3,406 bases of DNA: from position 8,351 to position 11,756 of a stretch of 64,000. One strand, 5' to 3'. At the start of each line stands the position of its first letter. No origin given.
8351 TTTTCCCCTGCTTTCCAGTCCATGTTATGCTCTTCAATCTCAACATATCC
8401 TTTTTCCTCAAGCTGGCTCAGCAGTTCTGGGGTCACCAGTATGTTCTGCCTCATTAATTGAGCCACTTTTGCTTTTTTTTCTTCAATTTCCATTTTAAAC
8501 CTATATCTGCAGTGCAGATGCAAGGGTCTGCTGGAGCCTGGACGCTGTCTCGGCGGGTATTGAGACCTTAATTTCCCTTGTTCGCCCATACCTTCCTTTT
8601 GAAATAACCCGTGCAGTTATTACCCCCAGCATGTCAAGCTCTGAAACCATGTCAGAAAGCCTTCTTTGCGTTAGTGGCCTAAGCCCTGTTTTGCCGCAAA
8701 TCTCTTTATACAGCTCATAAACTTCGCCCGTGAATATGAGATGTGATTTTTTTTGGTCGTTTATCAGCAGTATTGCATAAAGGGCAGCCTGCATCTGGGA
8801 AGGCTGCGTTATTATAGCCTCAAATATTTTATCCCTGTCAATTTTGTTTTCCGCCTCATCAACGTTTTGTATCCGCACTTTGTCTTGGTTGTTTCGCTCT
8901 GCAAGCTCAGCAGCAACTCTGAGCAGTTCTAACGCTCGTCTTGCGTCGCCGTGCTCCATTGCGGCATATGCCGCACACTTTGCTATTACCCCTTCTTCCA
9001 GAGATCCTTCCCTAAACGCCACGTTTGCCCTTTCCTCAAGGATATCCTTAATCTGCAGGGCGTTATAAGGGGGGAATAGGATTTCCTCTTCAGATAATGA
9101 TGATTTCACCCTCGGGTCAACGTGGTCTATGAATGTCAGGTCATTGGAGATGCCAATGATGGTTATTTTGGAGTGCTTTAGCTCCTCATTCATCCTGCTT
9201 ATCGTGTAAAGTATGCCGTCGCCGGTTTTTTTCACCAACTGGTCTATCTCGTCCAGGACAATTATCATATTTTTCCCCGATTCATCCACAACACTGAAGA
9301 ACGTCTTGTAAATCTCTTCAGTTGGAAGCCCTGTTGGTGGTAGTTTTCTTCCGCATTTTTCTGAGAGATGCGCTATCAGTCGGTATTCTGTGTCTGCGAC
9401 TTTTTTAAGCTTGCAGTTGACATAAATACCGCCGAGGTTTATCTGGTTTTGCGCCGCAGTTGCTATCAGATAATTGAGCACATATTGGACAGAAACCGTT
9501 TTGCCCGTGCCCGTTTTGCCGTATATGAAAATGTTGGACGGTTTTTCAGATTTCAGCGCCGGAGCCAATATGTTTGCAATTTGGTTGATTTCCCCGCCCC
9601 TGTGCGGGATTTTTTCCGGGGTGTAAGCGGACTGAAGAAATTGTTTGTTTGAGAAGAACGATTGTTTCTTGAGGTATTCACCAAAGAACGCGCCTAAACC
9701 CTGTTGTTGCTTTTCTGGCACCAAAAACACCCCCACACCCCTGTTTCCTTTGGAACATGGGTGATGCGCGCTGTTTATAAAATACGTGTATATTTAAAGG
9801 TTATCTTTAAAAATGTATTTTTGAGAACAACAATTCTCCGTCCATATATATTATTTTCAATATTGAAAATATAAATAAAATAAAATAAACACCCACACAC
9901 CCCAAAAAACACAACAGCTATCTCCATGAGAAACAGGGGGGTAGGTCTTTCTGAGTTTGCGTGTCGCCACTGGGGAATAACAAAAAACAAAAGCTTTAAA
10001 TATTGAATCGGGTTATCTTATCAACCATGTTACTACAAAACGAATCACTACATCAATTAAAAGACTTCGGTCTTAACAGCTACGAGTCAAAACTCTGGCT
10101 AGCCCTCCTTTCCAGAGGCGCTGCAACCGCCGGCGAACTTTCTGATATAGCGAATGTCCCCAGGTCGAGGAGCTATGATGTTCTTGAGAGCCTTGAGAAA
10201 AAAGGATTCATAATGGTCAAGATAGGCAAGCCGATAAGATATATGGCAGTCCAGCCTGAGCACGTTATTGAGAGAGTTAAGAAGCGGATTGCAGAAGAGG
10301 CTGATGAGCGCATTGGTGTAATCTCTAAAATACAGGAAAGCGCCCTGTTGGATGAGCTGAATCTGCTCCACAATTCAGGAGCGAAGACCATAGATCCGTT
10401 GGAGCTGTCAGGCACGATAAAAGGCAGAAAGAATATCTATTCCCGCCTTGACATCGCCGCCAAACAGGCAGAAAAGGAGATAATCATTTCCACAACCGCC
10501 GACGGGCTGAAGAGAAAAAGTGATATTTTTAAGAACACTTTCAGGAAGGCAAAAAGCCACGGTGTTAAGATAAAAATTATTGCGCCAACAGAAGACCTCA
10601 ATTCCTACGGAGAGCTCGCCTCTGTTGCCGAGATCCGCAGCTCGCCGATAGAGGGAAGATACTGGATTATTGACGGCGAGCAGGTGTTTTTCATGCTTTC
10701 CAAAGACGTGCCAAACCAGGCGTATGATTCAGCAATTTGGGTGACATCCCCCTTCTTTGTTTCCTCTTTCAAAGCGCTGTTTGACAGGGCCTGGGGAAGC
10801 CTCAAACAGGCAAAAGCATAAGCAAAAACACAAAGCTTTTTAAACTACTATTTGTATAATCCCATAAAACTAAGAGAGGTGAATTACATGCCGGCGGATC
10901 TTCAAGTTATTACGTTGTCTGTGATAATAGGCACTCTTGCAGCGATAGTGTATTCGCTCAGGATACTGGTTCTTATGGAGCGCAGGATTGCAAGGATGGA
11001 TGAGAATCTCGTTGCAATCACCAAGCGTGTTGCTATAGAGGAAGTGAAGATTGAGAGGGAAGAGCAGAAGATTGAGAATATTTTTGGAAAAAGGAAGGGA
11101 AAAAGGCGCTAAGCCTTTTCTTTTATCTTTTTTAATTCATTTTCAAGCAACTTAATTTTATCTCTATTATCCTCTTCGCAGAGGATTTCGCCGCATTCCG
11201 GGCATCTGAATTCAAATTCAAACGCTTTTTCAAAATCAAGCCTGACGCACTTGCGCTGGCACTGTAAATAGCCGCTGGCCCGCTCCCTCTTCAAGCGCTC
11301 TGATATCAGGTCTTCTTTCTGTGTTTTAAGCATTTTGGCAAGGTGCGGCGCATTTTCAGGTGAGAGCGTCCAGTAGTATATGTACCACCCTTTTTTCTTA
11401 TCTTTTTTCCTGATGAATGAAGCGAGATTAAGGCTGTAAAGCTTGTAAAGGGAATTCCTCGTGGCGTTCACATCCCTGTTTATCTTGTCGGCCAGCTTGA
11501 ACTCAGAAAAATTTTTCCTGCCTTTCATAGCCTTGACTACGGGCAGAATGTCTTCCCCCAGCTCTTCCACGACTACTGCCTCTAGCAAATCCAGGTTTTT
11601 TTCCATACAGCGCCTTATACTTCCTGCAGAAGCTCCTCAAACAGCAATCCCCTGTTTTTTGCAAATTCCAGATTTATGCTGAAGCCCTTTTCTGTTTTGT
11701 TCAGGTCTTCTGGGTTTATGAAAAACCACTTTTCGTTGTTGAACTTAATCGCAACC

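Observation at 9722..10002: Predicted oriC with inverted G-string ORB-like boxes directly upstream of orc1-dp1-dp2 operon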

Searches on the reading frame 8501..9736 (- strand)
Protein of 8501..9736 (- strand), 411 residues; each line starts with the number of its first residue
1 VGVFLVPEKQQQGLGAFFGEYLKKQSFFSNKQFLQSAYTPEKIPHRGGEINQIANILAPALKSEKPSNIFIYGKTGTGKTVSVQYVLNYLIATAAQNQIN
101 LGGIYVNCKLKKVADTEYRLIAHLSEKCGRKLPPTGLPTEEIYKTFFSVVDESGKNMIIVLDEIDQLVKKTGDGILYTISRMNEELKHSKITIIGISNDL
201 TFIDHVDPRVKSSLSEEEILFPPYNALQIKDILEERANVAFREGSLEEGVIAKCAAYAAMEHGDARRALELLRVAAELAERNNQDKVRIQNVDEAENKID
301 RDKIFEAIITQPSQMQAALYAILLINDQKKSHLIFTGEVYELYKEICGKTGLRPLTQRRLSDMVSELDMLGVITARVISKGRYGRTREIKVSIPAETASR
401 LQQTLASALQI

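Call 6: search_protein_families(library=pfam, proteins=[window:8501-9736:-])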
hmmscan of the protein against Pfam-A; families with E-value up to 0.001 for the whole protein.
window:8501-9736:- (411 aa): 10 families
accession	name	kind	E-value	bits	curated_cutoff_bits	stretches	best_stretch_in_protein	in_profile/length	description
PF09079.17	Cdc6_C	-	1.2e-27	96.1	25.1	1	306-397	1-92/96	CDC6, C terminal winged helix domain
PF22703.2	Cdc6_lid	-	2.8e-24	85.2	27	1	230-296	1-67/68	Cdc6 AAA+ ATPase-type lid domain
PF13401.12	AAA_22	-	7.5e-09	36.4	27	1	66-195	5-122/130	AAA domain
PF13191.12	AAA_16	-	5.5e-08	33.9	32.6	1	43-166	2-143/167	AAA ATPase domain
PF00004.35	AAA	-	1.7e-07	32.2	21.2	1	70-221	2-129/131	ATPase family associated with various cellular activities (AAA)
PF01637.24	ATPase_2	-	8.3e-07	29.5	33.2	1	48-204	6-162/225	ATPase domain predominantly from Archaea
PF22606.2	Cdc6-ORC-like_ATPase_lid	-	1.6e-05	25.1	27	1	224-280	1-57/60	Cdc6/ORC-like, ATPase lid domain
PF24883.2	NPHP3_N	-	2.6e-05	24.9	24.8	0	64-94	20-50/164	Nephrocystin 3, N-terminal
PF07693.20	KAP_NTPase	-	0.00031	20.5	20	0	137-181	133-177/293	KAP family P-loop domain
PF00270.35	DEAD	-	0.00058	20.1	26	0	60-91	10-39/167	DEAD/DEAH box helicase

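Call 11: find_encoding_contigs(protein=window:8501-9736:-, flank=10000, max_places=6)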
Protein window:8501-9736:- (411 aa): no gene with exactly this product is on record in the collection.

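Call 12: find_related_loci(query=window:8504-9700:-, collection=genome_contigs, flank=3000)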
Query window:8504-9700:- (399 aa) in genome_contigs; peptide patterns used: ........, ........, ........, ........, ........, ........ (x = any residue, [..] = any of these).
207 stretches matched a pattern; 113 encode a relative of the query (tblastn E <= 1e-3); the best 80 are kept; 80 distinct loci.
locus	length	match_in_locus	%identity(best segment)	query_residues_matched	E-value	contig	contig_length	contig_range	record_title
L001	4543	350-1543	62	1-399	6e-176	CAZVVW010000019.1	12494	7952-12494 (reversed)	MAG TPA_asm: uncultured Methanosarcinales archaeon isolate binchicken_co141_318 genome assembly, contig: NODE_20325_leng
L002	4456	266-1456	62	2-399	8e-173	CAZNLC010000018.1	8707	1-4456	MAG TPA_asm: uncultured Methanosarcinales archaeon isolate binchicken_co256_30 genome assembly, contig: NODE_22831_lengt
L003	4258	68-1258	61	1-399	5e-173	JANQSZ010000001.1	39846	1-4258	MAG: Candidatus Nanoarchaeia archaeon isolate IP29b_bin.165 k99_2233676, whole genome shotgun sequence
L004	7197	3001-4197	60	2-398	2e-168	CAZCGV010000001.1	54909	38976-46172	MAG TPA_asm: uncultured Methanosarcinales archaeon isolate binchicken_co42_508 genome assembly, contig: NODE_411_length_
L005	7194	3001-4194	61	1-399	8e-168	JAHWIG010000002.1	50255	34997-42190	MAG: Candidatus Woesearchaeota archaeon isolate Yap5000.bin1.9 contig_122, whole genome shotgun sequence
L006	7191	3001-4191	60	1-399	2e-165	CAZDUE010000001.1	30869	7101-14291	MAG TPA_asm: uncultured Methanosarcinales archaeon isolate binchicken_co125_66 genome assembly, contig: NODE_2888_length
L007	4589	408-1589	58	1-397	7e-167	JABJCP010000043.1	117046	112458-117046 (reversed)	MAG: Candidatus Woesearchaeota archaeon isolate SI073_bin58 k141_2905480, whole genome shotgun sequence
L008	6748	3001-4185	61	5-399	3e-163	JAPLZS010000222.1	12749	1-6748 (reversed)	MAG: Candidatus Woesearchaeota archaeon isolate LacPavin_0419_WC90_MAG_41_5 LacPavin_0419_WC90_scaffold_162154, whole ge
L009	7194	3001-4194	58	1-399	2e-162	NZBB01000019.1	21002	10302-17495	MAG: Candidatus Woesearchaeota archaeon isolate ARS1441 MHASMcontig_588954, whole genome shotgun sequence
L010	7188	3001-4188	71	2-397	0e+0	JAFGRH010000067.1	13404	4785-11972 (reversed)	MAG: Candidatus Woesearchaeota archaeon isolate Zod_Metabat.822 k87_10715566, whole genome shotgun sequence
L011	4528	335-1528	58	2-399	5e-163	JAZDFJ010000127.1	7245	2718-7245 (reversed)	MAG: Candidatus Woesearchaeota archaeon isolate MEGAHIT-group-0.204 k141_10518005, whole genome shotgun sequence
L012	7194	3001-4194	60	1-399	5e-161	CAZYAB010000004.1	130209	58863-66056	MAG TPA_asm: uncultured Methanosarcinales archaeon isolate SRP077602_co2_46 genome assembly, contig: NODE_139_length_130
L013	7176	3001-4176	60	5-397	6e-161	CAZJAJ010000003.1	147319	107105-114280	MAG TPA_asm: uncultured Methanosarcinales archaeon isolate SRP334346_co1_96 genome assembly, contig: NODE_147_length_147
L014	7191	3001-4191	58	2-399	9e-161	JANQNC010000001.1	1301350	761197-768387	MAG: Candidatus Nanoarchaeia archaeon isolate PL23a_bin.96 k99_5893168, whole genome shotgun sequence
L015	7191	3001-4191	58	1-399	1e-160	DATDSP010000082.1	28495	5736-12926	MAG TPA_asm: Candidatus Nanoarchaeia archaeon isolate SMAG_U8006 k141_1159597, whole genome shotgun sequence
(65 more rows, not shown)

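Call 32: search_solved_structures(query=window:8501-9721:-, max_evalue=1e-10, show_alignments=2)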
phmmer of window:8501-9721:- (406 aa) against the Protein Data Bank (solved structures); distinct sequences matched with E-value up to 1e-10: 17.
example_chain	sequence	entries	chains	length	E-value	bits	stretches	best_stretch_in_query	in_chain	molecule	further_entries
2qby_A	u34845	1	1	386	3.5e-107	362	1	20-389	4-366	Cell division control protein 6 homolog 1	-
2v1u_A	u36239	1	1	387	1.7e-95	323.6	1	22-387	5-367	CELL DIVISION CONTROL PROTEIN 6 HOMOLOG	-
2qby_B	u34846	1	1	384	4.6e-45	157.6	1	27-387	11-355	Cell division control protein 6 homolog 3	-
8rwv_F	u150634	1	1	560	1.1e-27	100.3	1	25-289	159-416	Cell division control protein 6 homolog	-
8s0e_G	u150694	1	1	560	1.2e-27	100.3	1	25-289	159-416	Cell division control protein 6 homolog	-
1fnn_A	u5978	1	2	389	1.5e-23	86.8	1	30-400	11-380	CELL DIVISION CONTROL PROTEIN 6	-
7jgr_G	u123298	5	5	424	5.9e-21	78.3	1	24-287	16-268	Cell division control protein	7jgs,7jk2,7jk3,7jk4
5uj7_A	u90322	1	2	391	1e-14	57.7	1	31-351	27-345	Origin recognition complex subunit 1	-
7jpo_A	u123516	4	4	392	1e-14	57.7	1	31-351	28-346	Origin recognition complex subunit 1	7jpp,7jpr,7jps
1w5s_A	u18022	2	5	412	1.1e-14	57.6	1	20-397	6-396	ORIGIN RECOGNITION COMPLEX SUBUNIT 2 ORC2 | ORC2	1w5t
5v8f_A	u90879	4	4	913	1.4e-14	57.3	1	13-231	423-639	Origin recognition complex subunit 1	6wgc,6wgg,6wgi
5zr1_A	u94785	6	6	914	1.4e-14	57.3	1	13-231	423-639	Origin recognition complex subunit 1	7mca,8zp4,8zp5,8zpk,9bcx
7tjf_A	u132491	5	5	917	1.4e-14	57.3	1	13-231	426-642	Origin recognition complex subunit 1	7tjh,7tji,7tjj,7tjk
6rqc_A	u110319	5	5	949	1.5e-14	57.2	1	14-231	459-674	Origin recognition complex subunit 1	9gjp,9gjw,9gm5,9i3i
5ujm_A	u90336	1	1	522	3.3e-14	56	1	31-351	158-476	Origin recognition complex subunit 1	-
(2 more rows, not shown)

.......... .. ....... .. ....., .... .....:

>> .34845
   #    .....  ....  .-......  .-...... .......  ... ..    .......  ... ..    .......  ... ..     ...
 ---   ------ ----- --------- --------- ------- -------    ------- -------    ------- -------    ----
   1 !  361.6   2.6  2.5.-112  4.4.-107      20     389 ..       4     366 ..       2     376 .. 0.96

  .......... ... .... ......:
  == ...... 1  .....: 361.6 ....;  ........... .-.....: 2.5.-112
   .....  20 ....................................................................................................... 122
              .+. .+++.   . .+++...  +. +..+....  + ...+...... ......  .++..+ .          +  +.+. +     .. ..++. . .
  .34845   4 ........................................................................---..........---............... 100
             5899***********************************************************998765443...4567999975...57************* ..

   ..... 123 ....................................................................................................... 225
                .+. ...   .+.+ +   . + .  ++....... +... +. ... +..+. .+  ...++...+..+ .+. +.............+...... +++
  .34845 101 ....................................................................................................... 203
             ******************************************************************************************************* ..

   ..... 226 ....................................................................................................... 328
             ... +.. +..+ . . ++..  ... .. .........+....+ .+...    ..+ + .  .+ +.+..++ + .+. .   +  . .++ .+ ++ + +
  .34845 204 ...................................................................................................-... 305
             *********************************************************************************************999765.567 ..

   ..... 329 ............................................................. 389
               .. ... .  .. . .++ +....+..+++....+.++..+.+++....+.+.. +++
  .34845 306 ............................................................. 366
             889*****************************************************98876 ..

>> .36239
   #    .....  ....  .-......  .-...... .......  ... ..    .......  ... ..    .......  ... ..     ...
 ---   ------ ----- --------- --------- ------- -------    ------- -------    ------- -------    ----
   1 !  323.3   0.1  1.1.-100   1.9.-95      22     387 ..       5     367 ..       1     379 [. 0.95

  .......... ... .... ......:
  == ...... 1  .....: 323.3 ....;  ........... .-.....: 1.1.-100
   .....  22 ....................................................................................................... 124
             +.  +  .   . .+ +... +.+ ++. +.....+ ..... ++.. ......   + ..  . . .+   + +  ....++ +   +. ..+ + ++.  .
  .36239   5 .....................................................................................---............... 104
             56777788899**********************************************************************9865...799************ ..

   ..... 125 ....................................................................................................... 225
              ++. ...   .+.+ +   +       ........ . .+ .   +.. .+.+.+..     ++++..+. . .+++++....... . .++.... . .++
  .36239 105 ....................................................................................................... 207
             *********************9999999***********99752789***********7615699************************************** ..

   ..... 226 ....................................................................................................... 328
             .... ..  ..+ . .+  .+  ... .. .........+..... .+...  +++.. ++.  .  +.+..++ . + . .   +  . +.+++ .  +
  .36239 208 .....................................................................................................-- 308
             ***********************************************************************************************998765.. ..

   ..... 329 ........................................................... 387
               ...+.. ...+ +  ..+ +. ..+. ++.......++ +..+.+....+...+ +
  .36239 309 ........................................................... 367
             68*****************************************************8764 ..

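Call 47: find_related_loci(query=window:8504-9721:-, collection=metagenome_contigs, flank=2500)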
Query window:8504-9721:- (406 aa) in metagenome_contigs; peptide patterns used: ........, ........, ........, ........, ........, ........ (x = any residue, [..] = any of these).
327 stretches matched a pattern; 171 encode a relative of the query (tblastn E <= 1e-3); the best 80 are kept; 80 distinct loci.
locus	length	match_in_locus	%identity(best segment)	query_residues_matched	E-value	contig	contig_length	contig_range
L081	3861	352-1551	61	6-406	2e-176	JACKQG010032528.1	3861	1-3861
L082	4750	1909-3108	62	6-406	2e-172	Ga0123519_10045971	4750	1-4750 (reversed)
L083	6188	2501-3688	58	6-404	6e-166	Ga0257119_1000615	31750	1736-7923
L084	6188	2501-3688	58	6-404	5e-166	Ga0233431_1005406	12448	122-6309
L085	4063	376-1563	58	6-404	4e-168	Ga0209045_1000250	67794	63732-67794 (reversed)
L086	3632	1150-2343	60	6-404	1e-172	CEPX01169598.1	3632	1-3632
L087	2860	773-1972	58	6-406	2e-172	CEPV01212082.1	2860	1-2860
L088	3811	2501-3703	57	3-404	1e-163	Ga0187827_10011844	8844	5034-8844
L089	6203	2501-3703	57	3-404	2e-161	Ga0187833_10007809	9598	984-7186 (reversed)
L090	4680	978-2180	59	3-404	7e-162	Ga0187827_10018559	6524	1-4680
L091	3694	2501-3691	60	3-400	4e-163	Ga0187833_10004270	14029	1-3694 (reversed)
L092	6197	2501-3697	60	6-405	6e-160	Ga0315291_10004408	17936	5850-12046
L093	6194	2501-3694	60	6-404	6e-159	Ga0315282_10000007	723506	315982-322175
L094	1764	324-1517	57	7-406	2e-172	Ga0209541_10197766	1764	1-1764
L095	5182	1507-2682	59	12-404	1e-158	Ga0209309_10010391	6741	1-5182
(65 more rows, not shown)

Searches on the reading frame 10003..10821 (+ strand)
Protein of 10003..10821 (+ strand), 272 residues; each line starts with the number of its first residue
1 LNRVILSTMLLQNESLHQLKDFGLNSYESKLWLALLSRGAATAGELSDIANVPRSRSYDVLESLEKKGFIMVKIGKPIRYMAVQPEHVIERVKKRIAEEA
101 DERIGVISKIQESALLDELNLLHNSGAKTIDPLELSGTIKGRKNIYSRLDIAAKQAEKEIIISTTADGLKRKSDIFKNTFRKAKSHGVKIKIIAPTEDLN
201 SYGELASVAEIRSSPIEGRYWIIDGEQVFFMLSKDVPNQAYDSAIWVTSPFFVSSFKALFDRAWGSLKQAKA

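Call 6: search_protein_families(library=pfam, proteins=[window:10003-10821:+])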
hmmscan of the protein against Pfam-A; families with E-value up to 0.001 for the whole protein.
window:10003-10821:+ (272 aa): 2 families
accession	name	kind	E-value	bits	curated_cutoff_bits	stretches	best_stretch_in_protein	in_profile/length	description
PF01978.25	TrmB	-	1.8e-21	76.2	25.6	1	19-86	1-68/68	Sugar-specific transcriptional regulator TrmB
PF11495.14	Regulator_TrmB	-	3.1e-06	27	22.2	1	138-266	4-131/233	Archaeal transcriptional regulator TrmB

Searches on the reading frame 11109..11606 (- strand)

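Call 6: search_protein_families(library=pfam, proteins=[window:11109-11606:-])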
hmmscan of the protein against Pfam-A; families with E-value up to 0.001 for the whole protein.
window:11109-11606:- (165 aa): 1 family
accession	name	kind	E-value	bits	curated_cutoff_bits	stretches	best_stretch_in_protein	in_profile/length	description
PF02002.24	TFIIE_alpha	-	3.7e-13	49.7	22.9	1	7-102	2-94/105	TFIIE alpha subunit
